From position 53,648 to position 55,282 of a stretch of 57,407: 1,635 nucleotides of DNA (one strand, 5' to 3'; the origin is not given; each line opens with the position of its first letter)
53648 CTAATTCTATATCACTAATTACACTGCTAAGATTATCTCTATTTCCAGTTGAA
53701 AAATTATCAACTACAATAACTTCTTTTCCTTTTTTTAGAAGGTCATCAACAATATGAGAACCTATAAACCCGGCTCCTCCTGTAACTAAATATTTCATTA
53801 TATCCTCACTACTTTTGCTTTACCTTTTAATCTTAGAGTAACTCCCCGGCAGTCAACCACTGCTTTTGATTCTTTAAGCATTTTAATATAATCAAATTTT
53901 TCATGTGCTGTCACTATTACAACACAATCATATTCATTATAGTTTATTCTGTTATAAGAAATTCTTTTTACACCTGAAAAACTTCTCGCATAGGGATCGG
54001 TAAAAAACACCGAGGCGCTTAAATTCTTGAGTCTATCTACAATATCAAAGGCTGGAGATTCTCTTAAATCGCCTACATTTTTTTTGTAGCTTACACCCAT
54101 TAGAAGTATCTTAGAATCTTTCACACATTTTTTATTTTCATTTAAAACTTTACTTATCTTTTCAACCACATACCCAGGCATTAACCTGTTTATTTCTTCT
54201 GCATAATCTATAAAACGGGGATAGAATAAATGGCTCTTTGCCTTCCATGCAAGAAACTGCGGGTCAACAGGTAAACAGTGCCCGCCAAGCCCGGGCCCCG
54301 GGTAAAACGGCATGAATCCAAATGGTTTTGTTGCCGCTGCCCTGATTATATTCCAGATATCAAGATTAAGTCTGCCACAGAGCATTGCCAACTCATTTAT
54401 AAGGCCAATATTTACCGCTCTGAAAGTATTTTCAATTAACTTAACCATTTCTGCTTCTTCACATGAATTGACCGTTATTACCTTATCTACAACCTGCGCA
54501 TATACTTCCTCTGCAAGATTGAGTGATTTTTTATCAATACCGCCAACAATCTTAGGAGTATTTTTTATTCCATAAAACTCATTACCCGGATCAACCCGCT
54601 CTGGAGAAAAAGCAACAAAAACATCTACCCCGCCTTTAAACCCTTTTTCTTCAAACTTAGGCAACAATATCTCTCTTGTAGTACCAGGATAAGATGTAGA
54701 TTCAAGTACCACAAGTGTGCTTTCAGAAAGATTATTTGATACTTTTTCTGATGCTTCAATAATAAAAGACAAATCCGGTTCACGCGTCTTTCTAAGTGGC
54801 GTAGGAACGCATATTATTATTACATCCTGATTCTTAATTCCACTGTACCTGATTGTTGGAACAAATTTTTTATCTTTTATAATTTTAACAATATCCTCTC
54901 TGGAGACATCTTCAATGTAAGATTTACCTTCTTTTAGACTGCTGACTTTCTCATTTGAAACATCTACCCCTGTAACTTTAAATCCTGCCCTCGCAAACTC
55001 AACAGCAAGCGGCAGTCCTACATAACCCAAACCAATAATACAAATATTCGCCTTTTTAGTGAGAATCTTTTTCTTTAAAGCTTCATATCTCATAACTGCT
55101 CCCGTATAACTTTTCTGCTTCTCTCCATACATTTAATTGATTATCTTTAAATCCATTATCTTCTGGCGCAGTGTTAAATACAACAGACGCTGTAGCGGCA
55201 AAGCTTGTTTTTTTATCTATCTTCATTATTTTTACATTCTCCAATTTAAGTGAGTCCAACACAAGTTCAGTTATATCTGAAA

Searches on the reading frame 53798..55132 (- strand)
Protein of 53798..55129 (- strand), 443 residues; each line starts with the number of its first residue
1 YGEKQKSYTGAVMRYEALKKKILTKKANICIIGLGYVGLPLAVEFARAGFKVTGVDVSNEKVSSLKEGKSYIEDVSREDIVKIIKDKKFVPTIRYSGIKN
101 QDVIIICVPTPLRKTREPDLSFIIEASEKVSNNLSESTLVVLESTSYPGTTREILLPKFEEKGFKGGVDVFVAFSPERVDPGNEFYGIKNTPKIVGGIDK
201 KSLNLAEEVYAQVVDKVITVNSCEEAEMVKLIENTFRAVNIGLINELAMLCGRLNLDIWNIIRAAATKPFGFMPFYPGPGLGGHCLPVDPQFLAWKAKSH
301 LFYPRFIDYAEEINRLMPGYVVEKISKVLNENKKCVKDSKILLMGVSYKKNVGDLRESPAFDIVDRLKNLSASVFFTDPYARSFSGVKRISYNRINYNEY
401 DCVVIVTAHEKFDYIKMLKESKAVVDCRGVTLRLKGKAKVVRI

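Call 49: search_protein_families(library=pfam, proteins=[window:53798-55129:-], max_evalue=0.00001)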
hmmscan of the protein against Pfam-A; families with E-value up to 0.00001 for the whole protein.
window:53798-55129:- (443 aa): 4 families
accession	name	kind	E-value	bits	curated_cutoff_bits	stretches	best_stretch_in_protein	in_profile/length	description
PF03721.20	UDPG_MGDP_dh_N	-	1e-46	159.3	27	1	28-206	2-184/187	UDP-glucose/GDP-mannose dehydrogenase family, NAD binding domain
PF00984.24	UDPG_MGDP_dh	-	3.5e-31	107.6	25.4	1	224-315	1-93/94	UDP-glucose/GDP-mannose dehydrogenase family, central domain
PF03720.21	UDPG_MGDP_dh_C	-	4.6e-19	69.2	30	1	343-431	2-101/103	UDP-glucose/GDP-mannose dehydrogenase family, UDP binding domain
PF03446.21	NAD_binding_2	-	2.4e-09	37.8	21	1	28-155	1-104/161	NAD binding domain of 6-phosphogluconate dehydrogenase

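Call 62: search_protein_families(library=padloc, proteins=[L090:11238-11429:+, L090:11486-11944:+], max_evalue=0.001)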
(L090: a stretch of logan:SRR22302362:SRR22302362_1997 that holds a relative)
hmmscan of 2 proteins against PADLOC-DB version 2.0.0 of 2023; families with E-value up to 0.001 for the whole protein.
L090:11238-11429:+ (64 aa): 0 families

L090:11486-11944:+ (153 aa): 0 families

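Call 87: search_protein_families(library=pfam, proteins=[L093:6427-6777:+, L090:11486-11944:+, L090:11238-11429:+], max_evalue=0.01)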
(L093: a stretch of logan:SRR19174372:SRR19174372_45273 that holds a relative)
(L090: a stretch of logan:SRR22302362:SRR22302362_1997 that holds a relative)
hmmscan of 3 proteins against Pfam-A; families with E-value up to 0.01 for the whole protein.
L093:6427-6777:+ (117 aa): 8 families
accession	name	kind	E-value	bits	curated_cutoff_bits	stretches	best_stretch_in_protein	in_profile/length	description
PF09722.15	Xre_MbcA_ParS_C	-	5.4e-12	45.9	24.5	1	76-114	14-51/51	Antitoxin Xre/MbcA/ParS C-terminal toxin-binding domain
PF01381.28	HTH_3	-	1.3e-09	38.4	23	1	14-55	3-44/55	Helix-turn-helix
PF12844.13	HTH_19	-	5.5e-06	26.6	30.2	1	15-58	7-50/64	Helix-turn-helix domain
PF13560.12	HTH_31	-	9.2e-06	26.3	27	1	15-58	9-53/64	Helix-turn-helix domain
PF20432.4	Xre-like-HTH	-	0.00037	21.2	25.8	1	16-42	19-44/63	Antitoxin Xre-like helix-turn-helix domain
PF15731.11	MqsA_antitoxin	-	0.0025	18.4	30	1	13-61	75-123/131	Antitoxin component of bacterial toxin-antitoxin system, MqsA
PF14590.12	DUF4447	-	0.0027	18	27.2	1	11-64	11-64/166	Domain of unknown function (DUF4447)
PF14549.12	P22_Cro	-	0.0086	16.3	30.2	0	22-50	11-37/60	DNA-binding transcriptional regulator Cro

L090:11486-11944:+ (153 aa): 1 family
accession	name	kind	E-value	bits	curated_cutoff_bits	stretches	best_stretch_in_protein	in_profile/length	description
PF03264.19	Cytochrom_NNT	-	8.6e-05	22.8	24.1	1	56-131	47-119/174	NapC/NirT cytochrome c family, N-terminal region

L090:11238-11429:+ (64 aa): 1 family
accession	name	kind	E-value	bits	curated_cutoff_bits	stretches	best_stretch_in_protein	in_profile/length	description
PF10047.15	DUF2281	-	5.3e-06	27.4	26.5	1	7-38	2-33/64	Protein of unknown function (DUF2281)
